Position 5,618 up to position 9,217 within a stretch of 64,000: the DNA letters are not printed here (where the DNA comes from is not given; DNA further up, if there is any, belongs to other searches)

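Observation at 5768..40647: Candidate protein-foraging island: anchored S8 protease, oversized Opp-type importer, four giant lipoproteins, then TldD/PmbA and an M18 aminopeptidase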

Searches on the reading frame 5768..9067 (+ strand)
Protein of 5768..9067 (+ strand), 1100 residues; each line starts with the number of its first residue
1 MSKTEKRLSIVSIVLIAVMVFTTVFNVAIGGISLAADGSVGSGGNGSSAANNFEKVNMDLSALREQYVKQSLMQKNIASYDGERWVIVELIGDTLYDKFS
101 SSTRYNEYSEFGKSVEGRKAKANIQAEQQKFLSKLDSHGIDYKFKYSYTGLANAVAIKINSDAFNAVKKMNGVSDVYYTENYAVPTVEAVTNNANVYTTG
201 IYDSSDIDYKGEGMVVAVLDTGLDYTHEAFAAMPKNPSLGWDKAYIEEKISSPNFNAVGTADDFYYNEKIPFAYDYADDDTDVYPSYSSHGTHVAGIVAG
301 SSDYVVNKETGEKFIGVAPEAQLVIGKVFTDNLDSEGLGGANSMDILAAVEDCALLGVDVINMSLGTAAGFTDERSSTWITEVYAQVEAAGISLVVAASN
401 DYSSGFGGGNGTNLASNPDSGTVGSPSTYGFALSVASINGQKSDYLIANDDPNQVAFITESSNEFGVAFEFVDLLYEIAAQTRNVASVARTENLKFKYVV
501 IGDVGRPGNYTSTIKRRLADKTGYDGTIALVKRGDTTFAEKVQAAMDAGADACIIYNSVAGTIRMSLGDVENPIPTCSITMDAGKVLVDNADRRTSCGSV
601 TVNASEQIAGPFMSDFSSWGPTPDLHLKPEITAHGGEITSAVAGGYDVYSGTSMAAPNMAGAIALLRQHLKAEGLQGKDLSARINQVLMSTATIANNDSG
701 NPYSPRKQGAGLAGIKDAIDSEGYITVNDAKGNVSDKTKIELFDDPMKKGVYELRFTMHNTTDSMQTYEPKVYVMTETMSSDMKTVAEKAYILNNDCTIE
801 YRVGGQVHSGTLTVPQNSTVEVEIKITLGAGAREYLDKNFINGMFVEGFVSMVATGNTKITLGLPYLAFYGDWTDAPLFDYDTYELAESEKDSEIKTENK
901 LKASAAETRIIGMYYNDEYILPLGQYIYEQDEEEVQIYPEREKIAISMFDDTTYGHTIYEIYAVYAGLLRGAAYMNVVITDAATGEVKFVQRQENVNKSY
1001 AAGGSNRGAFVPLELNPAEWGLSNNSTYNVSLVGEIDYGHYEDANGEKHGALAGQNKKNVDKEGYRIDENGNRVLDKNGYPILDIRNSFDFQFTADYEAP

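Call 21: search_solved_structures(query=window:5768-9067:+, max_evalue=0.001)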
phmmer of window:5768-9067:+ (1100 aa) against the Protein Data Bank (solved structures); distinct sequences matched with E-value up to 0.001: 56.
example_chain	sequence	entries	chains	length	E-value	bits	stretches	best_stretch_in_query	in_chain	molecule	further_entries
7edd_A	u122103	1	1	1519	2.7e-66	227.3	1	198-889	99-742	C5a peptidase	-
5xyr_A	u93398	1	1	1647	1.9e-61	211.2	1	272-889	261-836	Chemokine protease C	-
5xya_A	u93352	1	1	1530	1.9e-61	211.2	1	272-889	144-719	Chemokine protease C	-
6vjb_A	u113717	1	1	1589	6.6e-60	206.1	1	273-889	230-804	Putative cell envelope proteinase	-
5xxz_A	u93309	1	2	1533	1.2e-59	205.3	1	272-889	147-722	Chemokine protease C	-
1xf1_A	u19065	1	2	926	8.4e-57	195.9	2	523-885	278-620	C5a peptidase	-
31mr_B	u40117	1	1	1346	8.7e-57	195.8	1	278-889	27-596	Cell envelope proteinase A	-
8bty_A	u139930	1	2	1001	8.8e-57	195.8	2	523-885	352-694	C5a peptidase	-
3eif_A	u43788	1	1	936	1.7e-56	194.8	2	523-885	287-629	C5a peptidase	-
7yzx_A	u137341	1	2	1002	2.2e-56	194.5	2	523-885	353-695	C5a peptidase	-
7bj3_A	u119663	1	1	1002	5.7e-56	193.1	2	523-885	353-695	C5a peptidase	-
8jmw_A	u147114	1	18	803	8.5e-22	80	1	524-807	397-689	S8 family serine peptidase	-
7xr8_A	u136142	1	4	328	4.5e-13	51.1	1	278-370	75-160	Major intracellular serine protease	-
4i0w_B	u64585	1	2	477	3.4e-10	41.6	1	208-406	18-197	Protease CspB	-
3afg_A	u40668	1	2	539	3.9e-10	41.4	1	611-668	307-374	Subtilisin-like serine protease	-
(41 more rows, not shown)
